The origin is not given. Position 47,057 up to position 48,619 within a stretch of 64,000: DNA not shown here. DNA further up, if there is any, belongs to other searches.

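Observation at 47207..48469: Low-GC island encoding a membrane-anchored Zn-ribbon/2TM/HNH/Zn-ribbon nuclease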

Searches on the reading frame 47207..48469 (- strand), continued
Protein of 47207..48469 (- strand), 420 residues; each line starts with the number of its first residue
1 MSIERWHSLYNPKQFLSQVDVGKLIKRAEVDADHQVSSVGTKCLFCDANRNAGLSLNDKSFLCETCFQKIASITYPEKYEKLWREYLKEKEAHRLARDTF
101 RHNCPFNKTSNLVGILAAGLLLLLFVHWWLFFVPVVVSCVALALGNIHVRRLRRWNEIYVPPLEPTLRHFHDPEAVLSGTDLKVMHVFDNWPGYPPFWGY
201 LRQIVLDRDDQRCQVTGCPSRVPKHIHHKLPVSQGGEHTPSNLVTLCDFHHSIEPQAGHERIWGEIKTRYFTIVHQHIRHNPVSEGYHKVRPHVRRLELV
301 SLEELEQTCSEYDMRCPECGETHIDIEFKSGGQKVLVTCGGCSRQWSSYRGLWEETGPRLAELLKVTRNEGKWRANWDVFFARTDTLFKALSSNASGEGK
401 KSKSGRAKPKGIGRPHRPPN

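Call 45: search_protein_families(library=pfam, proteins=[P0122, P0125, P0159, P0188, P0190, P0198, P0200, P0207, P0212, P0222], max_evalue=0.01)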
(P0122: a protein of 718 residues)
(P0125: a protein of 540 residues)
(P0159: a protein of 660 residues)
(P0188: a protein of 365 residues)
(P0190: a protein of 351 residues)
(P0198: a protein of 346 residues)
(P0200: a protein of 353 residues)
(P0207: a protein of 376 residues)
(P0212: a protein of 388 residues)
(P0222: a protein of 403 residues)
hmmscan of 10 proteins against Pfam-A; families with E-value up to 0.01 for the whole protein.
P0122 (718 aa): 4 families
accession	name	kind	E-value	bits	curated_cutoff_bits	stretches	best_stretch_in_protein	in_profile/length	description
PF08238.18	Sel1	-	5e-62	204.6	30.7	6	535-568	2-35/36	Sel1 repeat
PF01844.29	HNH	-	8.1e-06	26.3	21.4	1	220-247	7-38/47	HNH endonuclease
PF23310.1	TPR_27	-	0.00023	21.2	27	0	601-660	23-79/110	Plant tetratrico peptide repeats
PF10764.14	Gin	-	0.00033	21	27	1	41-89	1-45/45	Inhibitor of sigma-G Gin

P0125 (540 aa): 2 families
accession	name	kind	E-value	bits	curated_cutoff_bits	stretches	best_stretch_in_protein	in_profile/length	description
PF01844.29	HNH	-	3.4e-05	24.3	21.4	1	260-290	6-38/47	HNH endonuclease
PF10764.14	Gin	-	0.0019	18.6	27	1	41-76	1-36/45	Inhibitor of sigma-G Gin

P0159 (660 aa): 1 family
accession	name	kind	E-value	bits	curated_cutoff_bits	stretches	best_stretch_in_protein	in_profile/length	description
PF01844.29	HNH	-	1.4e-05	25.6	21.4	1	268-293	13-38/47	HNH endonuclease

P0188 (365 aa): 2 families
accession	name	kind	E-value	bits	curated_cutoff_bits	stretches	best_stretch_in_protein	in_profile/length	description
PF01396.24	Zn_ribbon_Top1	-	4.5e-05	23.6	32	1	330-350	14-34/39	Topoisomerase DNA binding C4 zinc finger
PF01844.29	HNH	-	0.0056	17.2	21.4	1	153-176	15-38/47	HNH endonuclease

P0190 (351 aa): 1 family
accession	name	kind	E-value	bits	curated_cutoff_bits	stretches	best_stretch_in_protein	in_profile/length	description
PF01844.29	HNH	-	0.0024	18.4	21.4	1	124-154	12-38/47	HNH endonuclease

P0198 (346 aa): 2 families
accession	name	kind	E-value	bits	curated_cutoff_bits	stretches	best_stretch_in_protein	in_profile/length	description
PF01396.24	Zn_ribbon_Top1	-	0.0013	18.9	32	1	316-330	20-34/39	Topoisomerase DNA binding C4 zinc finger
PF01844.29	HNH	-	0.0053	17.3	21.4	1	123-154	3-38/47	HNH endonuclease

P0200 (353 aa): 1 family
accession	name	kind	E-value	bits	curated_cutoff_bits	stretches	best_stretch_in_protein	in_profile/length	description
PF01396.24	Zn_ribbon_Top1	-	8.6e-06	25.9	32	1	318-341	11-34/39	Topoisomerase DNA binding C4 zinc finger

P0207 (376 aa): 3 families
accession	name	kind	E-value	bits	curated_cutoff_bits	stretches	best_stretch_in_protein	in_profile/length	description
PF01844.29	HNH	-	7.1e-07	29.7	21.4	1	152-182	4-38/47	HNH endonuclease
PF01396.24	Zn_ribbon_Top1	-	0.00015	21.9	32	1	343-371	7-33/39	Topoisomerase DNA binding C4 zinc finger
PF14279.12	HNH_5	-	0.0011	19.3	27.5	1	157-182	12-37/56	HNH endonuclease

P0212 (388 aa): 1 family
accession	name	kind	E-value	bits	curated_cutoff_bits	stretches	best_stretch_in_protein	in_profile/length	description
PF01844.29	HNH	-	0.0001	22.8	21.4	1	156-191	4-38/47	HNH endonuclease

P0222 (403 aa): 2 families
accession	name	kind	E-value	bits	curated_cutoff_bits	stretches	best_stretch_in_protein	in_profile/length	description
PF01844.29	HNH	-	0.00066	20.2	21.4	1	181-213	13-45/47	HNH endonuclease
PF01396.24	Zn_ribbon_Top1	-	0.0021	18.3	32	0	357-368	17-27/39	Topoisomerase DNA binding C4 zinc finger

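Call 51: search_protein_families(library=padloc, alignment_id=A4, max_evalue=0.00001)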
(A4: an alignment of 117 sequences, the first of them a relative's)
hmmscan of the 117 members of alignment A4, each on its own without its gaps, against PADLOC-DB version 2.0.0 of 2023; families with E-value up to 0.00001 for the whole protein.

A. member 1, L002:5540-6589:+ (350 aa): 0 families

B. families by the number of members that match (of 117 scanned): 111 families (the first 25 are shown)
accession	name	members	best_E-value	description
PDLC02980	AriA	2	1.1e-19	-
PDLC00833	E1-E2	2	5.3e-07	E1-E2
PDLC04140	mad8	2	2.9e-06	mads_8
PDLC04891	PDC-S06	1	1e-192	-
PDLC04948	PDC-S19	1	1.5e-147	-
PDLC04893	PDC-S06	1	8.7e-147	-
PDLC04888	PDC-S06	1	5e-90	-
PDLC04892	PDC-S06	1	3.4e-71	-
PDLC04950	PDC-S19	1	4e-59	-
PDLC04990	PDC-S31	1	4.7e-38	-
PDLC00402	SduA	1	2.2e-34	DUF4263 domain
PDLC00385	SduA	1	5.4e-29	DUF4263 domain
PDLC04994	PDC-S31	1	3e-27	-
PDLC00401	SduA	1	1.8e-25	DUF4263 domain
PDLC00390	SduA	1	9e-20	DUF4263 domain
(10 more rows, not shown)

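Call 52: search_protein_families(library=pfam, alignment_id=A4, max_evalue=0.00001)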
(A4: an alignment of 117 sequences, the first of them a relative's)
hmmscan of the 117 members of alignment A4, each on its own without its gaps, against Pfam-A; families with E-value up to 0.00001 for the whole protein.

A. member 1, L002:5540-6589:+ (350 aa): 2 families
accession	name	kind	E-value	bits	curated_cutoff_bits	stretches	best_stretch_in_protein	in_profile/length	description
PF01938.26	TRAM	-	5.1e-11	42.7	21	1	276-327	3-53/61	TRAM domain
PF01850.27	PIN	-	5.9e-06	27.3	23.6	0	149-255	1-119/120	PIN domain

B. families by the number of members that match (of 117 scanned): 87 families (the first 25 are shown)
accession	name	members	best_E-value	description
PF07497.18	Rho_RNA_bind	2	3.3e-35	Rho termination factor, RNA-binding domain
PF00006.31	ATP-synt_ab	2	6.4e-29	ATP synthase alpha/beta family, nucleotide-binding domain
PF07498.18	Rho_N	2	4.8e-19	Rho termination factor, N-terminal domain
PF04326.19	SLFN_AlbA_2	2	1.9e-18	Schlafen, AlbA_2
PF13304.12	AAA_21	2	6.3e-17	AAA domain, putative AbiEii toxin, Type IV TA system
PF02810.21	SEC-C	2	5.8e-10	SEC-C motif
PF02684.21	LpxB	1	2.3e-106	Lipid-A-disaccharide synthetase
PF13603.12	tRNA-synt_1_2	1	4.7e-69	Leucyl-tRNA synthetase, editing domain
PF00483.29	NTP_transferase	1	8.1e-58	Nucleotidyl transferase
PF01121.26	CoaE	1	3.7e-55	Dephospho-CoA kinase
PF00009.33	GTP_EFTU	1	2.2e-54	Elongation factor Tu GTP binding domain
PF12358.13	DUF3644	1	1.7e-53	Domain of unknown function (DUF3644)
PF01855.24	POR_N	1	9.7e-53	Pyruvate flavodoxin/ferredoxin oxidoreductase, thiamine diP-bdg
PF00133.28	tRNA-synt_1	1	3.2e-50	tRNA synthetases class I (I, L, M and V)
PF21018.2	BipA_C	1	3.3e-47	TypA/BipA C-terminal domain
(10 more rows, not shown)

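Call 57: fold_search(model_id=the predicted structure, library=pdb)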
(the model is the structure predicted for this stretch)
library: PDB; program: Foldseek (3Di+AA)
matches with E <= 10: 314; with E <= 0.001: 0
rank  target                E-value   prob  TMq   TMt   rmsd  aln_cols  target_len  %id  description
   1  5u9f_Z                4.7e-02  0.14  0.11  0.12  27.7       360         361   14  3.2 A cryo-EM ArfA-RF2 ribosome rescue complex (Structure II) (released 2017-03-22)
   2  8b3d_M                5.9e-02  0.96  0.09  0.52  11.6        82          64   15  Structure of the Pol II-TCR-ELOF1 complex. (released 2023-09-27)
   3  6fyx_m                6.3e-02  0.57  0.09  0.22  12.9        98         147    9  Structure of a partial yeast 48S preinitiation complex with eIF5 N-terminal domain (model C1) (released 2018-12-05)
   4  5zmm_A                7.0e-02  0.98  0.12  0.10   7.9        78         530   23  Structure of the Type IV phosphorothioation-dependent restriction endonuclease ScoMcrA (released 2018-09-26)
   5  5zmm_F                7.4e-02  0.98  0.12  0.11   7.9        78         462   23  Structure of the Type IV phosphorothioation-dependent restriction endonuclease ScoMcrA (released 2018-09-26)
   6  6ghc_B                9.3e-02  0.66  0.13  0.19  18.3       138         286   18  Modification dependent EcoKMcrA restriction endonuclease (released 2018-08-08)
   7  8fzd_w                9.8e-02  0.07  0.09  0.10  32.7       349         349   13  Cryo-EM structure of an E. coli non-rotated ribosome termination complex bound with apoRF3, RF1, P- and E-site tRNAPhe (released 2024-07-17)
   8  6ghc_A                1.2e-01  0.57  0.13  0.19  17.7       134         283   18  Modification dependent EcoKMcrA restriction endonuclease (released 2018-08-08)
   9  5zmm_C                1.3e-01  0.96  0.12  0.10   7.9        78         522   23  Structure of the Type IV phosphorothioation-dependent restriction endonuclease ScoMcrA (released 2018-09-26)
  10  9rtt_b                1.4e-01  0.87  0.09  0.48  13.3        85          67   13  Activated Elongation Complex with IWS1 and ELOF1 (released 2025-09-03)
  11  7oj0_8                1.4e-01  0.08  0.10  0.12  28.4       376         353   12  Cryo-EM structure of 70S ribosome stalled with TnaC peptide and RF2 (released 2021-09-15)
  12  5zmm_D                1.4e-01  0.95  0.12  0.11   7.9        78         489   23  Structure of the Type IV phosphorothioation-dependent restriction endonuclease ScoMcrA (released 2018-09-26)
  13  1zbt                  1.4e-01  0.12  0.11  0.14  26.4       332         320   11  Crystal structure of Peptide chain release factor 1 (RF-1) (SMU.1085) from Streptococcus mutans at 2.34 A resolution (released 2005-05-03)
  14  8p16_6                1.4e-01  0.08  0.10  0.11  27.3       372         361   11  E167K RF2 on E. coli 70S release complex with UGG (Structure I) (released 2024-05-22)
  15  8oz0_H                1.5e-01  0.41  0.08  0.19  12.2        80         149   16  Structure of a human 48S translation initiation complex with eIF4F and eIF4A (released 2024-02-07)
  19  5zmm_E                1.8e-01  0.96  0.12  0.11   5.2        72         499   25  Structure of the Type IV phosphorothioation-dependent restriction endonuclease ScoMcrA (released 2018-09-26)
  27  5zmm_B                2.5e-01  0.90  0.12  0.10   7.9        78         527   23  Structure of the Type IV phosphorothioation-dependent restriction endonuclease ScoMcrA (released 2018-09-26)
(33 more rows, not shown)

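Call 61: find_related_loci(query=A1, collection=viral_contigs, flank=8000)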
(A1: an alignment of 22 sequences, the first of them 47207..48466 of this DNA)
Query A1 (419 aa) in viral_contigs; peptide patterns used: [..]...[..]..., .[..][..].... (x = any residue, [..] = any of these).
20 stretches matched a pattern, but none encodes a relative of the query by tblastn (E <= 1e-3).

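Call 62: search_dna_similar(query=window:47207-48469:-, collection=plasmids, mode=protein, max_evalue=0.00001)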
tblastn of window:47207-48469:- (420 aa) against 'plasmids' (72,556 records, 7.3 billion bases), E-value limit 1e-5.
Records with a match: 1; places in all: 1; records where one place covers at least 80% of the query: 0.
Best place of each record, by identity: <60% 1.
By first word of the organism name: Halobaculum 1.
By predicted mobility (MOB-suite, as given by PLSDB): non-mobilizable 1.
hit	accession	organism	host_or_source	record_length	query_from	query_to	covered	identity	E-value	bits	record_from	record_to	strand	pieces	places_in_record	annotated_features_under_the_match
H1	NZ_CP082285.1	Halobaculum rubrum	sediment sample,sediment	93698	194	252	14%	44.6%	6e-7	59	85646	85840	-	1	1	none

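Call 63: search_dna_similar(query=window:47207-48469:-, collection=phages, mode=protein, max_evalue=0.00001)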
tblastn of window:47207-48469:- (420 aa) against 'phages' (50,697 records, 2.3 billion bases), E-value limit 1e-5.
No match.
